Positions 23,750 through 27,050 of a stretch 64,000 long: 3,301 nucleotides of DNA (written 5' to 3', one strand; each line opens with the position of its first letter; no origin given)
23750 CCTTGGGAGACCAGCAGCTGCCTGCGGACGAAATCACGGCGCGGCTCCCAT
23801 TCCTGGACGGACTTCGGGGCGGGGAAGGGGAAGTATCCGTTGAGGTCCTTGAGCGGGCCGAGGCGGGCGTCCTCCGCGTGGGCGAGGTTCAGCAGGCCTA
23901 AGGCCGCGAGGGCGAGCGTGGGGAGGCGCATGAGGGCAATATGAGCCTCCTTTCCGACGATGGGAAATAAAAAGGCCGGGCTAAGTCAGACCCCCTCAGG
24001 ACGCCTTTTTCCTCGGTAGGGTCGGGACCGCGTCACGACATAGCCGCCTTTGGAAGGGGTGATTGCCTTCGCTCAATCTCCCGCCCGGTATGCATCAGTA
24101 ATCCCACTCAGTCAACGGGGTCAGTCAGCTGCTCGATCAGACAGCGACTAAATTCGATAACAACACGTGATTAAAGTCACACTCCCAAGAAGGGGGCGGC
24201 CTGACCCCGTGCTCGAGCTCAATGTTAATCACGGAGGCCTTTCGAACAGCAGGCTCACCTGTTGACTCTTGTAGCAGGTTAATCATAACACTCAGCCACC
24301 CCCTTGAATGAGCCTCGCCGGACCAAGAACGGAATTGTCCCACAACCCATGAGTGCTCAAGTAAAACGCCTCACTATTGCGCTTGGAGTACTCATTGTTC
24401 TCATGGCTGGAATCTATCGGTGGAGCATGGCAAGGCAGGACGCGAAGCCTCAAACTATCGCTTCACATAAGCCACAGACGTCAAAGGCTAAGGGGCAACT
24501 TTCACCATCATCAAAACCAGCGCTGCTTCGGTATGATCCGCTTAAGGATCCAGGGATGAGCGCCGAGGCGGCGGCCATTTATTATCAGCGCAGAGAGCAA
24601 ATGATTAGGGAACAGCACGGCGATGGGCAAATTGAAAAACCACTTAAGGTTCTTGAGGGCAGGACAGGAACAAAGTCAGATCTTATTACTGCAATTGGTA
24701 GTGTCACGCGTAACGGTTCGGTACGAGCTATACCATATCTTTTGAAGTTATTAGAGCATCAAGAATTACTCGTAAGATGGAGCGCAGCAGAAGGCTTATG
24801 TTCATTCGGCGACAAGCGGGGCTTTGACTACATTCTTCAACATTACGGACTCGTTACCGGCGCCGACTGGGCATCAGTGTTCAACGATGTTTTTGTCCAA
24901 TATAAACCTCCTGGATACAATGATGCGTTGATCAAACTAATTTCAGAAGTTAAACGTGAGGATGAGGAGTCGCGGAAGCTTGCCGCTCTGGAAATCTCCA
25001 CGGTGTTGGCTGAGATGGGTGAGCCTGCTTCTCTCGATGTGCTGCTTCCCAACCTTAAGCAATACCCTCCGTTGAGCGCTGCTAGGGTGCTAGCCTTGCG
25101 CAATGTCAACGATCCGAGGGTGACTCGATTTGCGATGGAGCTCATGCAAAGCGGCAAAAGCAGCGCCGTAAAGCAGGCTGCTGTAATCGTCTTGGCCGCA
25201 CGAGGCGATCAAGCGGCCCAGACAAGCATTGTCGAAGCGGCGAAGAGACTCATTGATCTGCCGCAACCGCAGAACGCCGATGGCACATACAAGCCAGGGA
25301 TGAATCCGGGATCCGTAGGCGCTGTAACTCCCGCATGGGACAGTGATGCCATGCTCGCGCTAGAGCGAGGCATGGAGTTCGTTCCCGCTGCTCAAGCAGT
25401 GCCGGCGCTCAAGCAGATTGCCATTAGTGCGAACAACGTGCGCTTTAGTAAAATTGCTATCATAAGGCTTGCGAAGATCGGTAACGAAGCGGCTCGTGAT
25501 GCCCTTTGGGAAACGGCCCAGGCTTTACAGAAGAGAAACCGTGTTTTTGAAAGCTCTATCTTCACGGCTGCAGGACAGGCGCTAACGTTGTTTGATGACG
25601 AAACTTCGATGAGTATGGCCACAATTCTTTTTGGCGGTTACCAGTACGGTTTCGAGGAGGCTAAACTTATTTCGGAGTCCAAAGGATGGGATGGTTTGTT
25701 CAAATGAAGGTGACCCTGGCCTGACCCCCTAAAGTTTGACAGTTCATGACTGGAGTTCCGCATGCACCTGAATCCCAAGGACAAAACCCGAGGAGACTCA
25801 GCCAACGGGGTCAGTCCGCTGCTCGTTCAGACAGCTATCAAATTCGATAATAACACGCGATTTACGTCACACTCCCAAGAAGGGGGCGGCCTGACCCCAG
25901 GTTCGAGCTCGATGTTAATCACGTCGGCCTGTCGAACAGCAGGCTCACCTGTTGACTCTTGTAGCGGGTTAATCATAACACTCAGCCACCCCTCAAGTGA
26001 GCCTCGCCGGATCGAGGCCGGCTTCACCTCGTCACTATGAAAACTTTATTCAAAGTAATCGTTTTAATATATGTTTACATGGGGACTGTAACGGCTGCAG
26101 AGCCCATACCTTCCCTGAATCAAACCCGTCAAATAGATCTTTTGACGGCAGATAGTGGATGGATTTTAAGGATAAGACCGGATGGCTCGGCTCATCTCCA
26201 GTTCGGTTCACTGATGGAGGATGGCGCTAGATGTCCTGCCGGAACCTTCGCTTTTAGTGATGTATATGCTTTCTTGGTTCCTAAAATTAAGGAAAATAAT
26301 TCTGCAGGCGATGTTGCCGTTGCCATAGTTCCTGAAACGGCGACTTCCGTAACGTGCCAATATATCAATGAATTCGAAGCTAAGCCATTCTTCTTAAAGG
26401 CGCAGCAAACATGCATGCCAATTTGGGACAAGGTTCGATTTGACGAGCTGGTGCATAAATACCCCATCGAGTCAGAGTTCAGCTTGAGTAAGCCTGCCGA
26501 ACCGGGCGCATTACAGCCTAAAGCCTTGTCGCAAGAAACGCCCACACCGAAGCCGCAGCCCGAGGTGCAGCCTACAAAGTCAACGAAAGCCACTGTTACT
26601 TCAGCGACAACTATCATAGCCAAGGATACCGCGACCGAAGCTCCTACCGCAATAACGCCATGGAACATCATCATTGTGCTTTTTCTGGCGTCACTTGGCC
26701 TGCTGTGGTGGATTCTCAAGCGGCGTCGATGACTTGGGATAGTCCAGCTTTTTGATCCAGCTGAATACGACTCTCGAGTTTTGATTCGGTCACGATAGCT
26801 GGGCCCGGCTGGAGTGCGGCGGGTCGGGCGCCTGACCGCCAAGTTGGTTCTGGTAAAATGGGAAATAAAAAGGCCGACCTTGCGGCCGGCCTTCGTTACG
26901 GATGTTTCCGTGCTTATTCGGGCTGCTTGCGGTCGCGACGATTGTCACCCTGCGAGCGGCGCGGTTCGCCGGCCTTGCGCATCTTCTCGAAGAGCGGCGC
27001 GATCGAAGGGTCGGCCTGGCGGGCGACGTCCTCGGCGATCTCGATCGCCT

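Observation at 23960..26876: Low-G+C 2.9-kb insertion flanked by perfect 19-bp direct repeats that duplicate half of a terminator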

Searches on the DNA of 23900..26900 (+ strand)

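Call 31: search_rna_families(source=window, start=23900, end=26900, threshold=evalue, max_evalue=10, show_alignments=3)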
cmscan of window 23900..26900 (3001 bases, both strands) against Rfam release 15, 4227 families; matches with E-value up to 10: 4.
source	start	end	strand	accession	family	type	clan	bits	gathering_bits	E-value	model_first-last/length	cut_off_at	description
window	26868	26893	-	RF01519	CC0196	Gene; sRNA;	-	20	35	0.21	33-58/58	no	Caulobacter sRNA CC0196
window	26792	26847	+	RF02483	GlsR20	Gene; snRNA; snoRNA; HACA-box;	-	15.7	100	6.7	1-107/107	no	Small nucleolar RNA GlsR20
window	26858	26900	+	RF01808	MicX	Gene; sRNA;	-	15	75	4.4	1-44/194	3'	MicX Vibrio cholerae sRNA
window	26864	26900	-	RF01808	MicX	Gene; sRNA;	-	13.8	75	9.3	157-194/194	5'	MicX Vibrio cholerae sRNA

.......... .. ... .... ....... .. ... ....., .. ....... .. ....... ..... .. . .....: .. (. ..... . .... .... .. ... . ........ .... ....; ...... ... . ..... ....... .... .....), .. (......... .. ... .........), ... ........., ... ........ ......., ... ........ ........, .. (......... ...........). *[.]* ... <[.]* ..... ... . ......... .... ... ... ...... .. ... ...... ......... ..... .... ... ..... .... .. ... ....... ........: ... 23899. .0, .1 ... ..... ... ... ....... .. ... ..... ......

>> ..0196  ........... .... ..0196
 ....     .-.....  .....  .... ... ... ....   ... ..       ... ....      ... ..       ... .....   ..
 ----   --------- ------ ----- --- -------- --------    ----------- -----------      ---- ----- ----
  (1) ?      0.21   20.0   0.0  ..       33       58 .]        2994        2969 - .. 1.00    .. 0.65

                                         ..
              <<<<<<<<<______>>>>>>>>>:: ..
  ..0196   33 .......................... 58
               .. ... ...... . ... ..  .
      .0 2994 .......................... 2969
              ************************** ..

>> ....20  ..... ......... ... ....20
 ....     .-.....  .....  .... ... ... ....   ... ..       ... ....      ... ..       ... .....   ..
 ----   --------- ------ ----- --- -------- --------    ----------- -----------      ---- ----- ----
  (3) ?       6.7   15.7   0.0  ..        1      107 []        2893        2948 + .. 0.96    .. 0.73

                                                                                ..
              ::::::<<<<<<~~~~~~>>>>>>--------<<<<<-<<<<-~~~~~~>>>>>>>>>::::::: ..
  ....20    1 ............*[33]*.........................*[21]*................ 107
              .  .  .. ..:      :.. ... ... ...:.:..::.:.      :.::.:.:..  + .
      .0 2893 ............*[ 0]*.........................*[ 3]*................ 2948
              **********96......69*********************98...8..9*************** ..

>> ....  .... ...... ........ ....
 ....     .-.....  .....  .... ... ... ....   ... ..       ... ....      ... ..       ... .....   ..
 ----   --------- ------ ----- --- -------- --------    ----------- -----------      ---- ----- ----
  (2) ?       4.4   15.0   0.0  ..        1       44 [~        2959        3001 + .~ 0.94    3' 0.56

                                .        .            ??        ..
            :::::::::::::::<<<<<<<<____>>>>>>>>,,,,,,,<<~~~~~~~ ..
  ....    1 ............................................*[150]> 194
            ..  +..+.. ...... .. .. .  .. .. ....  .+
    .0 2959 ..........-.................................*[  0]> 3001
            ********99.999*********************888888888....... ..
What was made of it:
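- No Rfam or attC-like family hit (call 31).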

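Call 77: search_dna_similar(query=window:23960-26876:+, collection=plasmids, mode=distant, max_rows=10)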
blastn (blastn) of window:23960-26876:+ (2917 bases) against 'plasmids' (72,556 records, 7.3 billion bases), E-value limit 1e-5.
No match.

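Call 78: search_dna_similar(query=window:23960-26876:+, collection=phages, mode=distant, max_rows=10)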
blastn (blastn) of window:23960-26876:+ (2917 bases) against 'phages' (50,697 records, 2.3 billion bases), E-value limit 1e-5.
No match.
